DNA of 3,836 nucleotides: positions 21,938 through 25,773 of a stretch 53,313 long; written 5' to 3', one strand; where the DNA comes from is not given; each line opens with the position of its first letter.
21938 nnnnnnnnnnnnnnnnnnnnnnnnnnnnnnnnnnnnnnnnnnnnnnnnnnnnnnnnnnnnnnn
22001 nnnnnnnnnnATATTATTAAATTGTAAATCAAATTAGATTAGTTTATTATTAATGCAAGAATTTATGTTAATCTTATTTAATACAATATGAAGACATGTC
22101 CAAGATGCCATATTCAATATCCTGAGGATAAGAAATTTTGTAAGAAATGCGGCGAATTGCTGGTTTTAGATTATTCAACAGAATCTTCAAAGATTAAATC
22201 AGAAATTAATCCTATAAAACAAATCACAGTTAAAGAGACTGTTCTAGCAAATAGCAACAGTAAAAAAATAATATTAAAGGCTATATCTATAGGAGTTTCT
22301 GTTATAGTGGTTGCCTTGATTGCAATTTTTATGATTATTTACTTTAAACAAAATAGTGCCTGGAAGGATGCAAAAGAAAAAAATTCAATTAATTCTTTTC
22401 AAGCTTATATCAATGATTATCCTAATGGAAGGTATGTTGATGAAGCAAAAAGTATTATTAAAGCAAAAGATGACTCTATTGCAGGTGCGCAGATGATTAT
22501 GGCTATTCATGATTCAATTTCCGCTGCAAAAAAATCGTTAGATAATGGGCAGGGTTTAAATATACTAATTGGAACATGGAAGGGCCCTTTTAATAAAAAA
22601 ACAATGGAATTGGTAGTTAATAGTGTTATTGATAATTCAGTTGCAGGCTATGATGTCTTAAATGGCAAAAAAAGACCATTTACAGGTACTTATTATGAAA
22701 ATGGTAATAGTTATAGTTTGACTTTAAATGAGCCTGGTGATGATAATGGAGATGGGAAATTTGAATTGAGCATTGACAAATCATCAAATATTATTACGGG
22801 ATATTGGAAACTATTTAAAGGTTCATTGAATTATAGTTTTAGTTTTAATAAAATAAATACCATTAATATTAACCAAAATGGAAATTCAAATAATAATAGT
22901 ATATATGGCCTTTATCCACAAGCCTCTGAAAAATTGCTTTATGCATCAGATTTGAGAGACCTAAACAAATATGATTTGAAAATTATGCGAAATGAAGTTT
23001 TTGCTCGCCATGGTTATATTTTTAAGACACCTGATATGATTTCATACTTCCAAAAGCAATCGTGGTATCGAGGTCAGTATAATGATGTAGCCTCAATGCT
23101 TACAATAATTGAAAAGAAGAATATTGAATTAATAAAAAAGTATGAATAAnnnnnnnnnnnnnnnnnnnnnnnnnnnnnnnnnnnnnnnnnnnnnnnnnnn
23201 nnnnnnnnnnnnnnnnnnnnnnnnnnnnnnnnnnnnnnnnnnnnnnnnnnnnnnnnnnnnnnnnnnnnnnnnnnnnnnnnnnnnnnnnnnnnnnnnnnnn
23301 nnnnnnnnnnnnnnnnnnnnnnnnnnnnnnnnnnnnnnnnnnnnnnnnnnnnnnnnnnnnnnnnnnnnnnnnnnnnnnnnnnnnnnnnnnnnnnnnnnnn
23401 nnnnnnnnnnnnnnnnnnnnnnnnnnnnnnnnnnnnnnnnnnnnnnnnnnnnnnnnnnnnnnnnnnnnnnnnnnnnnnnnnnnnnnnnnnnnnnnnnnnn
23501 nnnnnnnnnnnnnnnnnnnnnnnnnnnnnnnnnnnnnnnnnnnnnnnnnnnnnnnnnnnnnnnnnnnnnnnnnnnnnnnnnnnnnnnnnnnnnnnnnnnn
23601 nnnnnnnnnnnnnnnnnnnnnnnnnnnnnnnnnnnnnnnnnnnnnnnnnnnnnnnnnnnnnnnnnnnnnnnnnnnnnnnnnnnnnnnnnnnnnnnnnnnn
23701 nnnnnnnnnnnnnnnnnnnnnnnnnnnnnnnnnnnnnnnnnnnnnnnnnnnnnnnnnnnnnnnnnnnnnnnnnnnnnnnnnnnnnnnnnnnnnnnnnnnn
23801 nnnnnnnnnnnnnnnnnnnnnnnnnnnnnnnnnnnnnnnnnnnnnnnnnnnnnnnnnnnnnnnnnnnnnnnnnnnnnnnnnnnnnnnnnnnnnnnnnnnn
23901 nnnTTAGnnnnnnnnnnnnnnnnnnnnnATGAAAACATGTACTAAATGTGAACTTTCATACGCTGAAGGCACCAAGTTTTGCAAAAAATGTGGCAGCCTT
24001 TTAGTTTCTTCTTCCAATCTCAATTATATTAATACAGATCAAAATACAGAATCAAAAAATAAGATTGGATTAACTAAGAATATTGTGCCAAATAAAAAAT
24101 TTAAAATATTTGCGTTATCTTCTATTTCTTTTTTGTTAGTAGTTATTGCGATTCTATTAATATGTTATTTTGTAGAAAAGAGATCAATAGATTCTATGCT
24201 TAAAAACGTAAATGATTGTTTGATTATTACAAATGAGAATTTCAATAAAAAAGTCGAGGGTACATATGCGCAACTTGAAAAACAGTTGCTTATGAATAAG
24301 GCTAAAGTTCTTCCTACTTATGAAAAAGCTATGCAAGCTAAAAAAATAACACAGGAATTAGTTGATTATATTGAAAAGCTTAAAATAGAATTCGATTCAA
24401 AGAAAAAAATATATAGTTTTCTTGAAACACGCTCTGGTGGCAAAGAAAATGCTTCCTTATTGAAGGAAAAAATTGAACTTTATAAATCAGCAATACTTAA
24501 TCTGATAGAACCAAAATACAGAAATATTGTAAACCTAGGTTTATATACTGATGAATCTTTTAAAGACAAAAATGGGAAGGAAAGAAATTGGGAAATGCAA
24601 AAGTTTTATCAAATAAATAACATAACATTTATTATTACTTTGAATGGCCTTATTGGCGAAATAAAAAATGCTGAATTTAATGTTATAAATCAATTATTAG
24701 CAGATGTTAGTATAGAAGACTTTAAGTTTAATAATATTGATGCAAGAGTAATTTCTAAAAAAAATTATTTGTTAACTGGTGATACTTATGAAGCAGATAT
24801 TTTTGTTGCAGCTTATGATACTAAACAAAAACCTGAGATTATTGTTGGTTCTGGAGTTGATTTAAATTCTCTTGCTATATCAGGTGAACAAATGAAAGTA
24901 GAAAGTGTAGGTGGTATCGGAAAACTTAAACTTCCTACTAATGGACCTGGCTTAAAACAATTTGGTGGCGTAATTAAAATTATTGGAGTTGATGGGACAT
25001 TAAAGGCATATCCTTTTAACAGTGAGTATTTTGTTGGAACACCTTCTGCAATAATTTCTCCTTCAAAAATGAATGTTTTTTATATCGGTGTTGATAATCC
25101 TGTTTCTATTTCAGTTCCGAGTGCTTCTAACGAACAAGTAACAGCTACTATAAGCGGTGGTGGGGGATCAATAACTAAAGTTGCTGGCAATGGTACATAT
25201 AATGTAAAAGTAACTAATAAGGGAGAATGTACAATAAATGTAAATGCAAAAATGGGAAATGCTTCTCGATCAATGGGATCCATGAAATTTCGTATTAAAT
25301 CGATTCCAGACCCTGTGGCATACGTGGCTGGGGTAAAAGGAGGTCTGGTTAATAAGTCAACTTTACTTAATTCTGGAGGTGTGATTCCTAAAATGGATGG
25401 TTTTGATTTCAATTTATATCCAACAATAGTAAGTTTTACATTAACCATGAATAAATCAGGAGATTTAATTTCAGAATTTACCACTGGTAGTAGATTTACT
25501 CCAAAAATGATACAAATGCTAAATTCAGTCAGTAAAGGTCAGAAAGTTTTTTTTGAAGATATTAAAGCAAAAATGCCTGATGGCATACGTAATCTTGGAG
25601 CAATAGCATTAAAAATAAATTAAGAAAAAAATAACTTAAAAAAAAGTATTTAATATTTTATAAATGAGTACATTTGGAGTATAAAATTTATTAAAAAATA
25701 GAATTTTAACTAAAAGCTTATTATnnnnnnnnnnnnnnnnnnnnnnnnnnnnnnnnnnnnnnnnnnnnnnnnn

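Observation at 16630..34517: Nine proteins with 14 zinc ribbons packed into 18 kb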

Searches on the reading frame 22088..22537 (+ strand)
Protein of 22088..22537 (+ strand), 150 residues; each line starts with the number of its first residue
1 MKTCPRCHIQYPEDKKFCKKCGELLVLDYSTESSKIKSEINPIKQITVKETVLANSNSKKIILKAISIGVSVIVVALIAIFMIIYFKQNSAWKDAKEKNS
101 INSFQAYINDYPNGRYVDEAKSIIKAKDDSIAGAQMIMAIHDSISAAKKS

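Call 46: find_related_loci(query=A3, collection=metagenome_contigs, flank=10000)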
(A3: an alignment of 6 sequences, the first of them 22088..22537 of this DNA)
Query A3 (150 aa) in metagenome_contigs; peptide patterns used: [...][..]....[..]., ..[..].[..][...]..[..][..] (x = any residue, [..] = any of these).
600 stretches matched a pattern (row limit reached: there are more); 58 encode a relative of the query (tblastn E <= 1e-3); 58 distinct loci.
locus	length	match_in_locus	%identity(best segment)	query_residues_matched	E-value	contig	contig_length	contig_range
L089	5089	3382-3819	69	1-150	9e-57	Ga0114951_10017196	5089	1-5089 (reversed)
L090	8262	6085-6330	44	67-150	3e-14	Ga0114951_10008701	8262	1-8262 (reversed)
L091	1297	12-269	37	54-145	8e-13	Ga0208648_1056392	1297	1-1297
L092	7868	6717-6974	37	54-145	9e-13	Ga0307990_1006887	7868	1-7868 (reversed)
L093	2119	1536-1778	37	68-150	4e-12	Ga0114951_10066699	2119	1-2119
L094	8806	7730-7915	37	65-123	2e-11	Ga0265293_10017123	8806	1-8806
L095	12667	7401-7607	30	57-125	4e-10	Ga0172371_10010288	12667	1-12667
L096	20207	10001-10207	30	57-125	4e-10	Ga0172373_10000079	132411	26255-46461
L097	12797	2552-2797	33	1-75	5e-10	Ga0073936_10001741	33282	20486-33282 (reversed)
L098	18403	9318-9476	38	73-125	7e-10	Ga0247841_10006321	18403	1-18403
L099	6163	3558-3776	60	86-122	2e-9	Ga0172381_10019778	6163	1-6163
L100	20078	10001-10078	69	1-26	3e-9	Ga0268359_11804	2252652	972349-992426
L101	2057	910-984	68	1-25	5e-9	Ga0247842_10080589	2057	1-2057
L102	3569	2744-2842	58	1-33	6e-9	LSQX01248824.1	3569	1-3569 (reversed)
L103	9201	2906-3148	41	1-59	6e-9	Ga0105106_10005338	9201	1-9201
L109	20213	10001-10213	34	1-88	2e-8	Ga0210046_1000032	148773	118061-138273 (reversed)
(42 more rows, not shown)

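Call 57: search_protein_families(library=pfam, max_evalue=0.001, proteins=[L096:7129-7812:+, L096:7965-8354:+, L096:8382-8876:+, L096:8912-10927:+, L096:10994-12760:+, L096:12770-13606:+, L100:10001-11923:+, L109:10001-12073:+, L109:14746-16869:+, L109:12907-13593:+])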
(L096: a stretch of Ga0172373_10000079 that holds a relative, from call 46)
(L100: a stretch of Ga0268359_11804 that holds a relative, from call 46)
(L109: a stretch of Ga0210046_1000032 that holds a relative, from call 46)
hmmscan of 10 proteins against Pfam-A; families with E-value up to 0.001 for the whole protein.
L096:7129-7812:+ (227 aa): 0 families

L096:7965-8354:+ (129 aa): 1 family
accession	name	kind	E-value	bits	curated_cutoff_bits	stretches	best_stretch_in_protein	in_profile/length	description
PF11381.13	DUF3185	-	0.00016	22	25.3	0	69-87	40-58/59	Protein of unknown function (DUF3185)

L096:8382-8876:+ (164 aa): 1 family
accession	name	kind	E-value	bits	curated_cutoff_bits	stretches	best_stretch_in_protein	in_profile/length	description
PF13240.11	Zn_Ribbon_1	-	0.00058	20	25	0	139-148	14-23/23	zinc-ribbon domain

L096:8912-10927:+ (671 aa): 6 families
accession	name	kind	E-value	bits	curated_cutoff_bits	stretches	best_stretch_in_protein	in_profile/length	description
PF13385.13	Laminin_G_3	-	9.9e-09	35.9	27.6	1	509-643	14-150/151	Concanavalin A-like lectin/glucanases superfamily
PF07719.23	TPR_2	-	5.1e-08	32.9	27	0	123-154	3-34/34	Tetratricopeptide repeat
PF23914.1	TPR_CcmH_CycH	-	1.1e-07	32.3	42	1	111-224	41-156/158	Cytochrome c-type biogenesis protein H TPR domain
PF00515.34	TPR_1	-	6.3e-05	23.1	27.8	0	123-154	3-34/34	Tetratricopeptide repeat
PF14559.12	TPR_19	-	0.00036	21.3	25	0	98-140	2-44/68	Tetratricopeptide repeat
PF13240.11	Zn_Ribbon_1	-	0.00076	19.6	25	0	4-25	2-23/23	zinc-ribbon domain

L096:10994-12760:+ (588 aa): 2 families
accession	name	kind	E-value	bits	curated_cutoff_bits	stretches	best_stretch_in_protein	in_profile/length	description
PF00656.27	Peptidase_C14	-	3.3e-15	56.8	21.4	1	336-578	3-224/233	Caspase domain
PF07705.17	CARDB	-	6.3e-07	30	22.7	0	183-246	13-72/101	CARDB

L096:12770-13606:+ (278 aa): 0 families

L100:10001-11923:+ (640 aa): 3 families
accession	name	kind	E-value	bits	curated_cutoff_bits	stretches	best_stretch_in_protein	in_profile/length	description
PF12895.13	ANAPC3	-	9.4e-05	23.1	27.2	0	42-108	11-77/82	Anaphase-promoting complex, cyclosome, subunit 3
PF13240.11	Zn_Ribbon_1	-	0.00013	22.1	25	1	4-25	2-23/23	zinc-ribbon domain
PF07719.23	TPR_2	-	0.00089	19.7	27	0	157-179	3-25/34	Tetratricopeptide repeat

L109:10001-12073:+ (690 aa): 16 families
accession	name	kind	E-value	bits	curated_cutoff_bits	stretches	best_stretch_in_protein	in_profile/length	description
PF07719.23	TPR_2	-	2.3e-18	65.2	27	1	320-352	1-33/34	Tetratricopeptide repeat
PF00515.34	TPR_1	-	7.4e-17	60.8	27.8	1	320-352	1-33/34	Tetratricopeptide repeat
PF13181.12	TPR_8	-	1.2e-16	59.8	25.7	1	320-352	1-33/34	Tetratricopeptide repeat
PF02493.26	MORN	-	2.8e-12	46.2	22.5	2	576-597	1-22/23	MORN repeat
PF13414.12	TPR_11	-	3.2e-11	43.2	26.8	0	138-167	11-40/42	TPR repeat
PF13428.12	TPR_14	-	6.2e-11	42.3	23.5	0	123-162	3-42/44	Tetratricopeptide repeat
PF23914.1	TPR_CcmH_CycH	-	4e-09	36.9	42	0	114-214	43-146/158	Cytochrome c-type biogenesis protein H TPR domain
PF14559.12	TPR_19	-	8.7e-09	36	25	1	137-181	7-51/68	Tetratricopeptide repeat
PF13432.12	TPR_16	-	2.3e-08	34.8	32.7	1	132-181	8-57/65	Tetratricopeptide repeat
PF13431.12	TPR_17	-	2.4e-07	30.9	24.4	1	143-175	1-33/34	Tetratricopeptide repeat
PF13371.12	TPR_9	-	1.4e-06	28.6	35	1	95-159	3-67/73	Tetratricopeptide repeat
PF12895.13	ANAPC3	-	1.3e-05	25.8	27.2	1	68-145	4-80/82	Anaphase-promoting complex, cyclosome, subunit 3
PF20308.4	TPR-S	-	7.2e-05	23.7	27.6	0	69-198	2-97/102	Tetratricopeptide Repeats-Sensor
PF13424.12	TPR_12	-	8.7e-05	23.1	30.1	0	90-151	6-75/77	Tetratricopeptide repeat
PF13240.11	Zn_Ribbon_1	-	0.00024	21.2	25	1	4-25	2-23/23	zinc-ribbon domain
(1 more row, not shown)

L109:14746-16869:+ (707 aa): 11 families
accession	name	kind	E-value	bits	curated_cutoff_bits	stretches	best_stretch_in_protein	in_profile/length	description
PF14559.12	TPR_19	-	2.6e-14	53.8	25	1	137-190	5-58/68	Tetratricopeptide repeat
PF22599.2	SecDF_P1_head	-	2e-13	50.7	27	1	589-690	13-113/114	SecDF, P1 head subdomain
PF13428.12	TPR_14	-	2.4e-08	34.3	23.5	0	127-164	5-42/44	Tetratricopeptide repeat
PF12895.13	ANAPC3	-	9.9e-07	29.4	27.2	0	116-182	19-81/82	Anaphase-promoting complex, cyclosome, subunit 3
PF13431.12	TPR_17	-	9.3e-06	26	24.4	0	146-177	2-33/34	Tetratricopeptide repeat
PF13248.11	Zn_ribbon_3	-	4.8e-05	23.1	27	1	2-27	2-26/26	zinc-ribbon domain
PF13432.12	TPR_16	-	8.8e-05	23.3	32.7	1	138-190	12-64/65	Tetratricopeptide repeat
PF13424.12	TPR_12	-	0.00025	21.6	30.1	0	106-151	27-73/77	Tetratricopeptide repeat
PF12569.14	NatA_aux_su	-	0.00028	20.4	33.3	0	85-191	151-260/515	N-terminal acetyltransferase A, auxiliary subunit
PF25064.1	ARM_TT21_5th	-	0.0003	21.5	27.8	1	98-187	10-102/117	TT21 fifth ARM repeats domain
PF12773.13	DZR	-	0.00084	19.9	27.3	0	5-28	1-23/45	Double zinc ribbon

L109:12907-13593:+ (228 aa): 1 family
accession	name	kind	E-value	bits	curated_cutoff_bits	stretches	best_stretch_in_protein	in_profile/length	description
PF06480.20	FtsH_ext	-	1.1e-07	32.4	25.5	1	28-131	1-94/103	FtsH Extracellular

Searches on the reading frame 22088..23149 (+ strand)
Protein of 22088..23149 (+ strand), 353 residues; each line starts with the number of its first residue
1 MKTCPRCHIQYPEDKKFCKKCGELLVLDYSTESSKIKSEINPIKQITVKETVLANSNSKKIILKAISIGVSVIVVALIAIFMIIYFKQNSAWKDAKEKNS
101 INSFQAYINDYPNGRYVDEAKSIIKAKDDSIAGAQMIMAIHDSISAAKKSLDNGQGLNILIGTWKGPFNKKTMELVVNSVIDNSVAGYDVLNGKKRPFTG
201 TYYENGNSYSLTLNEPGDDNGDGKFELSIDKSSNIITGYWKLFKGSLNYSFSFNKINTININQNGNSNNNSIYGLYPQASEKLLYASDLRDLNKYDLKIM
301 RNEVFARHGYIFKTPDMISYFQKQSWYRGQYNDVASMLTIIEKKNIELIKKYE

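Call 5: search_protein_families(library=pfam, max_evalue=0.01, proteins=[window:22088-23149:+])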
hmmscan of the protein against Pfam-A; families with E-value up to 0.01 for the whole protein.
window:22088-23149:+ (353 aa): 3 families
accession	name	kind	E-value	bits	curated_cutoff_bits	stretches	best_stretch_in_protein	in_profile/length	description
PF13308.11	YARHG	-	2.6e-24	85.4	27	1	275-353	4-84/85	YARHG domain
PF13240.11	Zn_Ribbon_1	-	4.7e-05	23.5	25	1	4-22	2-20/23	zinc-ribbon domain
PF12773.13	DZR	-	0.00068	20.2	27.3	1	4-23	1-20/45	Double zinc ribbon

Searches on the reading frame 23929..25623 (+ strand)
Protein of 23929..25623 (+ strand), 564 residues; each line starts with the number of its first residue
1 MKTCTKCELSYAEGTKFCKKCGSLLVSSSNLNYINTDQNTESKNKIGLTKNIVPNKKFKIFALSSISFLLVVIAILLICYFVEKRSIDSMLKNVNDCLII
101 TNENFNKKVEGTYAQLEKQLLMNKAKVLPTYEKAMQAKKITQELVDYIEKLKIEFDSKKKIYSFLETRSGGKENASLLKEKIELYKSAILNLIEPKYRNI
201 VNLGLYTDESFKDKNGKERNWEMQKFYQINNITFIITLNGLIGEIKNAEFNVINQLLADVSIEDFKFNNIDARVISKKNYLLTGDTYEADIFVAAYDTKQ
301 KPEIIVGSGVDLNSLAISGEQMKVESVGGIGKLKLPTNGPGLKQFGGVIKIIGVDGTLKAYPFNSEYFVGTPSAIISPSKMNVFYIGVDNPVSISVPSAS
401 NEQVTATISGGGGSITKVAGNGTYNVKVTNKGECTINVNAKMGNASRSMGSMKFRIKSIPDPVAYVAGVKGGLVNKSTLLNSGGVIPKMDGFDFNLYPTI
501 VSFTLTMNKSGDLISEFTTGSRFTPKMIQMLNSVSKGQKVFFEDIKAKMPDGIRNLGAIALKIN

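Call 5: search_protein_families(library=pfam, max_evalue=0.01, proteins=[window:23929-25623:+])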
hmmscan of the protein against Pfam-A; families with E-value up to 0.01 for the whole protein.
window:23929-25623:+ (564 aa): 5 families
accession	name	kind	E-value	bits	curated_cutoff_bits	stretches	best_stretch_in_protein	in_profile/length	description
PF21601.3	GldM_2nd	-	7.4e-23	81.3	24.4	1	263-369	3-96/98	GldM second domain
PF21602.3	GldM_3rd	-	3.2e-20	72.6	25.2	1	373-457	1-82/82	GldM third domain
PF12081.13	GldM_1st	-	4.9e-16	59.7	25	2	92-155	7-70/194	GldM N-terminal domain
PF12080.14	GldM_4th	-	3.2e-14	54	24.6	1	460-554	1-102/114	GldM C-terminal domain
PF13240.11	Zn_Ribbon_1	-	0.0017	18.5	25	1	4-23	2-21/23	zinc-ribbon domain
